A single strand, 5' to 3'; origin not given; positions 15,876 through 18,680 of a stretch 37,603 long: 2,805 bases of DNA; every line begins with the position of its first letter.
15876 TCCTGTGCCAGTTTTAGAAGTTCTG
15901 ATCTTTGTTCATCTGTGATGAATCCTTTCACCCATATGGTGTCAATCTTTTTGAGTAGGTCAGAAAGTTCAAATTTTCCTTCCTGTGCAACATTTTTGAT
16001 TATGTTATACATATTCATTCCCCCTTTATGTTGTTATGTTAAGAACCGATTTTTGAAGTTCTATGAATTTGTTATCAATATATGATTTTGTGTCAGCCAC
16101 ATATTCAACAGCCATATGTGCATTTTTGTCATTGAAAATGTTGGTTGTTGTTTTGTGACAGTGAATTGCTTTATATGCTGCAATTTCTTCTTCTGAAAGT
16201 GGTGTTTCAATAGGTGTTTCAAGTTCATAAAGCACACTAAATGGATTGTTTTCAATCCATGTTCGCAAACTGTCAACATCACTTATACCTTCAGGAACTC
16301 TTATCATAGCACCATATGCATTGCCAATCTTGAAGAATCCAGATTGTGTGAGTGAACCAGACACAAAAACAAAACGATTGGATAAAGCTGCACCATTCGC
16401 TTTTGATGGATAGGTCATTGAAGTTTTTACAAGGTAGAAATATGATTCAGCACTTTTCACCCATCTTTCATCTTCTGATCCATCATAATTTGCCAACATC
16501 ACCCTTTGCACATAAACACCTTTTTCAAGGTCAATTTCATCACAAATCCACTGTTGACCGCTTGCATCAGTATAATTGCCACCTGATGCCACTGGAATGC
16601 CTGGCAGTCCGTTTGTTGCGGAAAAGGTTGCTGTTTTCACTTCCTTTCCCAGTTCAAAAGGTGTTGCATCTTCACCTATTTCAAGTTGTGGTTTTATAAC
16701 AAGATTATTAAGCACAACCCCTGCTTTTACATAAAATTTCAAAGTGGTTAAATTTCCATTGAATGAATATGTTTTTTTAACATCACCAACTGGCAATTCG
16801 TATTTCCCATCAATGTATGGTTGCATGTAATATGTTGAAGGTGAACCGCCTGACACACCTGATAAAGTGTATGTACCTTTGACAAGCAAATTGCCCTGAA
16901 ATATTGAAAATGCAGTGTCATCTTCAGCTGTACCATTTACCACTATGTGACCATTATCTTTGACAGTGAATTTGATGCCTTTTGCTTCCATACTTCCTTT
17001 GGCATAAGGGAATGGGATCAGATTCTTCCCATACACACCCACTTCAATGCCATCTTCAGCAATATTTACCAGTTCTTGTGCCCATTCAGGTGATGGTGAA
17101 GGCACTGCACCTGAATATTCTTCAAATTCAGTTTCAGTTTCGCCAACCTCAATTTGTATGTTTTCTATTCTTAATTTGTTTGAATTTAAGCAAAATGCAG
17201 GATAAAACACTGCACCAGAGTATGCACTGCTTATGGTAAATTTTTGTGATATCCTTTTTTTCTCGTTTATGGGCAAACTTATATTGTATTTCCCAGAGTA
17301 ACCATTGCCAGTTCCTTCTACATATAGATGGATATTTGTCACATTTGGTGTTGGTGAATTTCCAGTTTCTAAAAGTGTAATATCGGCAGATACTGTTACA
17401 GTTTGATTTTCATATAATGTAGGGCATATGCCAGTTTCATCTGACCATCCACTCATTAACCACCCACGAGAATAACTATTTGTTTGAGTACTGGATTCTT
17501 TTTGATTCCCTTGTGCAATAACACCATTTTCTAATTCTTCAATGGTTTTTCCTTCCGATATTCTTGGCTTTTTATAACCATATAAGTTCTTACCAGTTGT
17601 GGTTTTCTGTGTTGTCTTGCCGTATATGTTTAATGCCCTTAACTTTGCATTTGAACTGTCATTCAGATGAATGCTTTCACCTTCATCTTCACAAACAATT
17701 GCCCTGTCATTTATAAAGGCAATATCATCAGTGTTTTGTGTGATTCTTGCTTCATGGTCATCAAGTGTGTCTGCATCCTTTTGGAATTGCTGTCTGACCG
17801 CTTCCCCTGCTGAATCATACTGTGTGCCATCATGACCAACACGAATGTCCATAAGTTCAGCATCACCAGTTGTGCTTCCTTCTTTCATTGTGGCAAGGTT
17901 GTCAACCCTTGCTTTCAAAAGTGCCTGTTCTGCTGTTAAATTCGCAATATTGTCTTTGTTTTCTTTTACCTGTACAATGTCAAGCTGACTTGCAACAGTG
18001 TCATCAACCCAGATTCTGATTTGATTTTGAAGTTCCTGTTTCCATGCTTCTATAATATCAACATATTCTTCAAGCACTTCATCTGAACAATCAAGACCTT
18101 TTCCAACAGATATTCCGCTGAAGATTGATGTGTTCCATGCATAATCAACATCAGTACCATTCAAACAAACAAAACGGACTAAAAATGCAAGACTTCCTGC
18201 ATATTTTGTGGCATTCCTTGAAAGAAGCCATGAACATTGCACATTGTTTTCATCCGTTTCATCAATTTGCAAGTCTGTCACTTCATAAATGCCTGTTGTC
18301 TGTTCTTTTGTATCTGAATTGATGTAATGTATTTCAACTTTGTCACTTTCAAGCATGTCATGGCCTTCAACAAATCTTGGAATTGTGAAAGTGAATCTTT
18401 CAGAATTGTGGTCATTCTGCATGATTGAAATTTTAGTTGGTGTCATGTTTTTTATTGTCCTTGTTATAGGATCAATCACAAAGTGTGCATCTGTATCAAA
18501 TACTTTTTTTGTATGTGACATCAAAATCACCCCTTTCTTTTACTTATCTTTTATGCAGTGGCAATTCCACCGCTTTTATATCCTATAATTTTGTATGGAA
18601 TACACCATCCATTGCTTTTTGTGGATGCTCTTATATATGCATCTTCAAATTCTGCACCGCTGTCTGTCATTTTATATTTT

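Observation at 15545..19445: Fibre/receptor-binding cassette inserted in the head-morphogenesis block, insulated by terminators and bracketed by a 14-bp direct repeat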

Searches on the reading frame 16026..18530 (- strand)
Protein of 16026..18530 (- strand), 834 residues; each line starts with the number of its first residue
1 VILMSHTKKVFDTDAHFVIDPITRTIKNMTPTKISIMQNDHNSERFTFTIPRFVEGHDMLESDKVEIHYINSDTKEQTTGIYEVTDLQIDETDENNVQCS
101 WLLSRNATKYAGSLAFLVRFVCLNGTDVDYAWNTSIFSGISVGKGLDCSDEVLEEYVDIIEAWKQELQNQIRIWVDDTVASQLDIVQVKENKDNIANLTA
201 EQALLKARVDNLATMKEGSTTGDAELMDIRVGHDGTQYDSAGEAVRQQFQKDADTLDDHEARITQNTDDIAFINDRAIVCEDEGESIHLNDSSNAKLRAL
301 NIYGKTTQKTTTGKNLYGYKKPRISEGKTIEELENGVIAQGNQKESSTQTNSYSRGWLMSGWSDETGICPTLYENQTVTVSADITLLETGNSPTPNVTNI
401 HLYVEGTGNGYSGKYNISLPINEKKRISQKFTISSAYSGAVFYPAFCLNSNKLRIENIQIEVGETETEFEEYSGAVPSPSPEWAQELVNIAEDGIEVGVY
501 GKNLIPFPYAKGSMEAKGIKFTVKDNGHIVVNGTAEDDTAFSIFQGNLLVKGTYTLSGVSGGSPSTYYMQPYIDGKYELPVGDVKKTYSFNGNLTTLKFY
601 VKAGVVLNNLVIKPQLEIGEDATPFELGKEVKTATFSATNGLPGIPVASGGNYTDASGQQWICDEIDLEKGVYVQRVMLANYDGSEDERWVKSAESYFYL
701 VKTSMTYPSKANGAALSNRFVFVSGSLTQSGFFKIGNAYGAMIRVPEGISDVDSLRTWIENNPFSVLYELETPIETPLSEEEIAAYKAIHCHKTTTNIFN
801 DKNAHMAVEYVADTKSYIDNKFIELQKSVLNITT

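Call 6: search_protein_families(library=pfam, proteins=[window:16026-18530:-], max_evalue=0.01)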
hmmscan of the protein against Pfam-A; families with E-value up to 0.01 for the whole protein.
window:16026-18530:- (834 aa): 0 families

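Call 8: search_protein_families(library=phrogs, proteins=[window:16026-18530:-], max_evalue=0.001)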
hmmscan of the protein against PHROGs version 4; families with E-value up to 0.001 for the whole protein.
window:16026-18530:- (834 aa): 1 family
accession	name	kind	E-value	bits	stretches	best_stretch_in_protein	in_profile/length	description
phrog_16048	-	head and packaging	8.9e-06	25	1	175-311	288-411/880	virion structural protein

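Call 13: search_dna_similar(query=window:16026-18530:-, collection=phages, mode=protein, max_rows=30)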
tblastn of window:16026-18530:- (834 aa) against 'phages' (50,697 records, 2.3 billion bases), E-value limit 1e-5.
Records with a match: 8; places in all: 8; records where one place covers at least 80% of the query: 0.
Best place of each record, by identity: <60% 8.
By first word of the organism name: Bacteriophage 5; Dulem 1; Blautia 1; Butyrivibrio 1.
By host as written in the record: - 5; Varecia variegata 1; Blautia coccoides 1; Butyrivibrio fibrisolvens DSM 3071 1.
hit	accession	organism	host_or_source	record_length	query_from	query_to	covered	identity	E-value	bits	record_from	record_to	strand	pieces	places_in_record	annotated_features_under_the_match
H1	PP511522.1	Dulem virus 35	Varecia variegata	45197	512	812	36%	31.3%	2e-19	100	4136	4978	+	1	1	hypothetical protein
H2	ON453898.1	Blautia phage Montmirail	Blautia coccoides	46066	472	818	42%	24.1%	4e-8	64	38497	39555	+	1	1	minor tail protein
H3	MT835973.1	Bacteriophage sp.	human fecal samples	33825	472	677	25%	33.5%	1e-18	98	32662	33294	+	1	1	record has no annotation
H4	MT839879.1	Bacteriophage sp.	human fecal samples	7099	635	834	24%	32.2%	1e-18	98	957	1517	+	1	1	record has no annotation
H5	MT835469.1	Bacteriophage sp.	human fecal samples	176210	611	798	23%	28.4%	8e-8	62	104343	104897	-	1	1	record has no annotation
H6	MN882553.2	Butyrivibrio virus Ceridwen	Butyrivibrio fibrisolvens DSM 3071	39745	498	622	15%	34.0%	8e-6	56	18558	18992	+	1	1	hypothetical protein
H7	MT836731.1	Bacteriophage sp.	human fecal samples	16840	596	683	11%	45.5%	8e-12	76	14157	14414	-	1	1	record has no annotation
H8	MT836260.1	Bacteriophage sp.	human fecal samples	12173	195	250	7%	53.6%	5e-8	63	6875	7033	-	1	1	record has no annotation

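Call 16: get_annotated_region(hit=H1, flank=12000)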
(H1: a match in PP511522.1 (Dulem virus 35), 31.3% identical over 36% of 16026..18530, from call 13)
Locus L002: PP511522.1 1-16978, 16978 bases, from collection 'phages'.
description: Dulem virus 35 isolate Duke_24FS_4, complete genome.
organism: Dulem virus 35 (NCBI taxid 3145753)
taxonomy: Viruses; Duplodnaviria; Heunggongvirae; Uroviricota; Caudoviricetes
host: Varecia variegata; source: feces; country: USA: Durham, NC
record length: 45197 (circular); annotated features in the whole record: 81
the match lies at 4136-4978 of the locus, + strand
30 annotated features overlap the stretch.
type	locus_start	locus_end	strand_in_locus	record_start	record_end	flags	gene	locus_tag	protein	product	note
CDS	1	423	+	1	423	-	-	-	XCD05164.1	terminase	-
CDS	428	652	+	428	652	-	-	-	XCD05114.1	hypothetical protein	-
CDS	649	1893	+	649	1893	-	-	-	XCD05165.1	terminase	-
CDS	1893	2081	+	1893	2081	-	-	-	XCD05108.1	hypothetical protein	-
CDS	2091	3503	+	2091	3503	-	-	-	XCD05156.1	portal protein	-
CDS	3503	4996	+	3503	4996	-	-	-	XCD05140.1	hypothetical protein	-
CDS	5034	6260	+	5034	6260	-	-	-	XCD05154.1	minor capsid protein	-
CDS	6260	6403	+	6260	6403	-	-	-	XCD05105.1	hypothetical protein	-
CDS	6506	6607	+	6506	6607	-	-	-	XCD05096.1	hypothetical protein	-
CDS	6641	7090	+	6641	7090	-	-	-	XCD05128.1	hypothetical protein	-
CDS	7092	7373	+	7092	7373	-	-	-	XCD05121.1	hypothetical protein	-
CDS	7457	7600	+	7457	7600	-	-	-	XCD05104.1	hypothetical protein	-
CDS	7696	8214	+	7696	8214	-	-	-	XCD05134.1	hypothetical protein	-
CDS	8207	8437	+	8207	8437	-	-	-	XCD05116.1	hypothetical protein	-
CDS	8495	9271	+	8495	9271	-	-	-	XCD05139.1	hypothetical protein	-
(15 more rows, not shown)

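Call 18: find_related_loci(query=window:16026-18530:-, collection=viral_contigs, flank=10000)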
Query window:16026-18530:- (834 aa) in viral_contigs; peptide patterns used: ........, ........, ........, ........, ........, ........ (x = any residue, [..] = any of these).
48 stretches matched a pattern; 38 encode a relative of the query (tblastn E <= 1e-3); 38 distinct loci.
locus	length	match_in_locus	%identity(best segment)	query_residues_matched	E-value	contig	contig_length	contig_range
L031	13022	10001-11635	32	272-830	3e-52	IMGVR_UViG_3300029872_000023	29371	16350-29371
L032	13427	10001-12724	31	253-832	1e-48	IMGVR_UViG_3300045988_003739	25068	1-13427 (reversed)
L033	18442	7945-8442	50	4-168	2e-47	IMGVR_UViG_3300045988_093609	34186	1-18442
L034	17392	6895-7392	50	4-168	5e-47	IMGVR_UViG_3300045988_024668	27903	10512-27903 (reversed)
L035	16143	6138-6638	51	4-168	2e-46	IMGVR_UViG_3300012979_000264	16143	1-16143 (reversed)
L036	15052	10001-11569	30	262-831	4e-52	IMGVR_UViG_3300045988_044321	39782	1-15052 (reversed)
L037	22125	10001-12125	35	478-832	8e-45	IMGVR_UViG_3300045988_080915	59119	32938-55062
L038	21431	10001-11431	31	290-813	2e-43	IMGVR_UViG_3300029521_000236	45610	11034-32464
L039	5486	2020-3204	35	460-831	6e-40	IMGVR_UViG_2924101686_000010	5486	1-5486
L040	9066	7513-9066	32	262-792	2e-38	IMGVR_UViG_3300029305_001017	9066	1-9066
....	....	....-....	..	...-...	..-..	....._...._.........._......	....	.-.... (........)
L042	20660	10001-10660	38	615-831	1e-36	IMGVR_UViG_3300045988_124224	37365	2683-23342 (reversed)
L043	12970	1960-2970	34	479-831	1e-36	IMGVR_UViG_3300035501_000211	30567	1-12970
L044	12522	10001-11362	38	230-832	5e-35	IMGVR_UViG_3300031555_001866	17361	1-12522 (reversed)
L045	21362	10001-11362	38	230-832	5e-35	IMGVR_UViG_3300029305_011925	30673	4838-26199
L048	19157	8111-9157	32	457-810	6e-33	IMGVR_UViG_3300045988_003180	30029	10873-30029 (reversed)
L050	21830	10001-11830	38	284-832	8e-31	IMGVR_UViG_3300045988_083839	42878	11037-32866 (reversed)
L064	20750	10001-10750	33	457-810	4e-21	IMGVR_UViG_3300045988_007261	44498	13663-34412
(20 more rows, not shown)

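Call 31: find_homologous_proteins(query=window:16026-18521:-)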
Query window:16026-18521:- (831 aa): 669 proteins with E <= 0.001 among 8000 candidates; the best 120 are listed.
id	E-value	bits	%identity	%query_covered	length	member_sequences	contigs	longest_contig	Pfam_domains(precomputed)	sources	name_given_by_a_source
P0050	0.0e+0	1888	100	100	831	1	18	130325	-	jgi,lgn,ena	-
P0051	4.0e-195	668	43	100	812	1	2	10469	-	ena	-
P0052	4.9e-186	638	42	100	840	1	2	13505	-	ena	-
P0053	7.1e-184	631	44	100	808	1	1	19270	-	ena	-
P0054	8.0e-184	631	44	100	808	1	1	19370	-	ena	-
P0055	1.4e-181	624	43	100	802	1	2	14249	-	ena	-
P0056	8.9e-181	621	42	100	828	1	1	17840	-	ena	-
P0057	2.3e-164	567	39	100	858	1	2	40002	-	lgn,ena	-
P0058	3.3e-148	513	43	60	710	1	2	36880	-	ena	-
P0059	8.0e-144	499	42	59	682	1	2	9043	-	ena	-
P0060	2.0e-143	497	42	57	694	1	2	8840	-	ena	-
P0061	2.1e-143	497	42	59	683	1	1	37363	-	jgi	jgi:hypothetical protein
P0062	2.6e-142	494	41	59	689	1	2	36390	-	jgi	-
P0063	2.9e-137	477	41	60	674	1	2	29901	-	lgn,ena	-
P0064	3.0e-136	474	40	59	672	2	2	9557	-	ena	-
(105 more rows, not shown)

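Call 44: predict_structure(alignment_id=A2)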
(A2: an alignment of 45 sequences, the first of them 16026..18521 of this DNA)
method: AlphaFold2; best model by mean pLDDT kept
length: 831 residues; sequences in the alignment: 45
mean_pLDDT: 80.9   pTM: 0.62
mean pLDDT of the five models: 80.9, 79.6, 78.7, 77.4, 75.2
residues with pLDDT >= 90: 337; 70-90: 304; 50-70: 129; < 50: 61
segments of 3 or more residues with pLDDT < 50: 1-9, 144-154, 177-179, 208-224, 342-352, 360-365
pLDDT, mean of each block of 10 residues (from residue 1): 36 88 82 77 91 90 92 87 87 91 87 92 84 89 47 52 70 52 68 64 55 40 54 76 78 80 63 78 93 93 91 75 66 71 47 49 60 89 75 63 61 76 88 71 71 89 90 87 92 94 85 95 94 95 82 88 89 73 78 92 95 91 92 92 94 94 96 95 93 89 87 94 88 87 90 94 95 96 92 93 95 88 78 52
secondary structure, 60 per line:
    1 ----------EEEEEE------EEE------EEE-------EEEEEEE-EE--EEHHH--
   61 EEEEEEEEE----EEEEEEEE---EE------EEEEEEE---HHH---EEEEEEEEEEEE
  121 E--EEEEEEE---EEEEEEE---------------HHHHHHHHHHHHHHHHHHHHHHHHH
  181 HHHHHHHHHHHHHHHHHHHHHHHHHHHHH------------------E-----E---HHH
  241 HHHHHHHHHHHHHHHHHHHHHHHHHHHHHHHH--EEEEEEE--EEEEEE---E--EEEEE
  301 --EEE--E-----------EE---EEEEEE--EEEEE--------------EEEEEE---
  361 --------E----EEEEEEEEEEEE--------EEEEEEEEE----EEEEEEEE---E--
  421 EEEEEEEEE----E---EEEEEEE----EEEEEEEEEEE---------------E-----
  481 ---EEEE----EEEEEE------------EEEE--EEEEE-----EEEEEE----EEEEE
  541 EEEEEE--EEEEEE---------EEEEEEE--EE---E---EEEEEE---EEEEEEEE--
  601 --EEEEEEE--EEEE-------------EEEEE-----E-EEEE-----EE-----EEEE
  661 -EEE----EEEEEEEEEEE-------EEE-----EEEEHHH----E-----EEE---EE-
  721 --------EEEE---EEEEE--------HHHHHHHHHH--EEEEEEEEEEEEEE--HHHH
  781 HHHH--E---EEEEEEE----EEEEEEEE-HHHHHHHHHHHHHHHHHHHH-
elements in order (helices of 4 or more, strands of 3 or more residues): E11-16 E23-25 E32-34 E42-48 E61-69 E74-81 E93-99 E109-121 E124-130 E134-140 H156-209 H238-272 E275-281 E284-289 E296-300 E303-305 E325-330 E333-337 E352-357 E374-385 E394-402 E407-414 E421-429 E438-444 E449-459 E484-487 E492-497 E510-513 E516-520 E526-531 E536-546 E549-554 E564-570 E582-587 E591-598 E603-609 E612-615 E629-633 E641-644 E657-660 E662-664 E669-679 E687-689 E695-698 E712-714 E729-732 E736-740 H749-758 E761-774 H777-784 E791-797 E802-809 H811-830

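Call 47: fold_search(model_id=the predicted structure, library=pdb)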
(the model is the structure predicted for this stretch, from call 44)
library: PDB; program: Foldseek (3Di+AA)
matches with E <= 10: 1622; with E <= 0.001: 46
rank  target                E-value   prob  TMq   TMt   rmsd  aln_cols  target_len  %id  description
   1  4v96_AA               4.1e-06  1.00  0.14  0.35  30.4       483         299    9  The structure of a 1.8 MDa viral genome injection device suggests alternative infection mechanisms (released 2014-07-09)
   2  6v8i_AK               1.8e-05  1.00  0.13  0.46  16.0       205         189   15  Composite atomic model of the Staphylococcus aureus phage 80alpha baseplate (released 2020-03-04)
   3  4w8j                  2.3e-05  0.97  0.12  0.10  39.1       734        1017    8  Structure of the full-length insecticidal protein Cry1Ac reveals intriguing details of toxin packaging into in vivo form (released 2014-09-17)
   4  4xup_A                2.9e-05  1.00  0.12  0.25  24.1       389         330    9  Structure of the N-terminal CBM22-1-CBM22-2 tandem domain from Paenibacillus barcinonensis Xyn10C (released 2015-06-03)
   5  7kwb_A                3.2e-05  0.90  0.10  0.18  33.8       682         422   10  Surface glycan-binding protein B from Bacteroides thetaiotaomicron (released 2021-02-17)
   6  4v96_AK               4.0e-05  1.00  0.12  0.30  30.6       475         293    9  The structure of a 1.8 MDa viral genome injection device suggests alternative infection mechanisms (released 2014-07-09)
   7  4v96_AH               4.2e-05  1.00  0.13  0.32  30.7       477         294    8  The structure of a 1.8 MDa viral genome injection device suggests alternative infection mechanisms (released 2014-07-09)
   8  7kwb_B                4.2e-05  1.00  0.12  0.24  21.1       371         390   11  Surface glycan-binding protein B from Bacteroides thetaiotaomicron (released 2021-02-17)
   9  4v96_AQ               4.9e-05  1.00  0.12  0.30  30.5       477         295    8  The structure of a 1.8 MDa viral genome injection device suggests alternative infection mechanisms (released 2014-07-09)
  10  4v96_AB               5.2e-05  1.00  0.12  0.29  30.7       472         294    8  The structure of a 1.8 MDa viral genome injection device suggests alternative infection mechanisms (released 2014-07-09)
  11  8w7n                  5.7e-05  0.99  0.11  0.09  18.9       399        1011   12  Crystal structure of the in-cell Cry1Aa purified from Bacillus thuringiensis (released 2024-03-06)
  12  4xup_F                5.7e-05  0.99  0.12  0.26  26.3       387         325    9  Structure of the N-terminal CBM22-1-CBM22-2 tandem domain from Paenibacillus barcinonensis Xyn10C (released 2015-06-03)
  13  7mjr                  7.8e-05  0.99  0.12  0.11  22.8       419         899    9  Vip4Da2 toxin structure (released 2021-05-05)
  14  5e1r_C                7.8e-05  0.57  0.07  0.12  22.4       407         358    9  Crystal structure of pecan (carya illinoinensis) vicilin, a new food allergen (released 2016-08-10)
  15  8ofd                  9.6e-05  0.63  0.07  0.12  22.6       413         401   10  Crystal structure of beta-conglutin from Lupinus albus refined to 2.81 A (released 2023-06-14)
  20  4v96_AL               1.3e-04  1.00  0.12  0.31  26.3       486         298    9  The structure of a 1.8 MDa viral genome injection device suggests alternative infection mechanisms (released 2014-07-09)
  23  6v8i_AJ               2.2e-04  1.00  0.12  0.43  15.6       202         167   13  Composite atomic model of the Staphylococcus aureus phage 80alpha baseplate (released 2020-03-04)
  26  4v96_AE               2.8e-04  1.00  0.12  0.31  30.6       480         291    8  The structure of a 1.8 MDa viral genome injection device suggests alternative infection mechanisms (released 2014-07-09)
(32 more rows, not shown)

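Call 52: search_protein_families(library=pfam, proteins=[L038:8152-9639:+, L038:9641-11437:+, L038:11444-12664:+, L042:4583-5974:+, L042:5967-7502:+, L042:7749-8096:+, L042:8162-10681:+, L050:6376-7887:+, L050:8546-11833:+, L050:12468-13097:+], max_evalue=0.01)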
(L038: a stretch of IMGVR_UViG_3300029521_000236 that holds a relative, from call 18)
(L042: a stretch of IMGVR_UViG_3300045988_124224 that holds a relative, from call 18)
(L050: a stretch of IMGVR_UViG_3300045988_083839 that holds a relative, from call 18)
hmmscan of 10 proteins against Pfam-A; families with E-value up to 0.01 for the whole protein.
L038:8152-9639:+ (495 aa): 0 families

L038:9641-11437:+ (598 aa): 0 families

L038:11444-12664:+ (406 aa): 1 family
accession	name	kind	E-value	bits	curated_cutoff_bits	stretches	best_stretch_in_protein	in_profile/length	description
PF06152.16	Phage_min_cap2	-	5.9e-75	252.9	26.3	1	2-349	1-357/366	Phage minor capsid protein 2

L042:4583-5974:+ (463 aa): 1 family
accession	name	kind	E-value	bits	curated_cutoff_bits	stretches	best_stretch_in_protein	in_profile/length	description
PF05133.19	SPP1_portal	-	2.6e-95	320.3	25.5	1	31-440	7-414/416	Phage portal protein, SPP1 Gp6-like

L042:5967-7502:+ (511 aa): 1 family
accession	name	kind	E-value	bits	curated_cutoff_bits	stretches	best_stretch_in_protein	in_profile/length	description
PF04233.19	Phage_Mu_F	-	8.2e-11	43.1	29.6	1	197-302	3-112/112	Phage Mu protein F like protein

L042:7749-8096:+ (115 aa): 1 family
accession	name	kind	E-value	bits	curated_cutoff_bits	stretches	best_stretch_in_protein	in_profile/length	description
PF09639.16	YjcQ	-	7.3e-23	81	23.3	1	14-111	2-95/95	YjcQ protein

L042:8162-10681:+ (839 aa): 0 families

L050:6376-7887:+ (503 aa): 1 family
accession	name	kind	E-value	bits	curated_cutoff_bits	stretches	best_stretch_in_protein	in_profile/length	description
PF04233.19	Phage_Mu_F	-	5e-15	56.7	29.6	1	188-292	2-110/112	Phage Mu protein F like protein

L050:8546-11833:+ (1095 aa): 0 families

L050:12468-13097:+ (209 aa): 2 families
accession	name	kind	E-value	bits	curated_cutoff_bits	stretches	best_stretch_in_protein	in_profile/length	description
PF06810.17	Phage_scaffold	-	9.5e-42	143.3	35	1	1-165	1-163/170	Phage capsid assembly scaffolding protein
PF08581.15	Tup_N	-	0.00037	21.2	28.7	1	33-97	10-71/77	Tup N-terminal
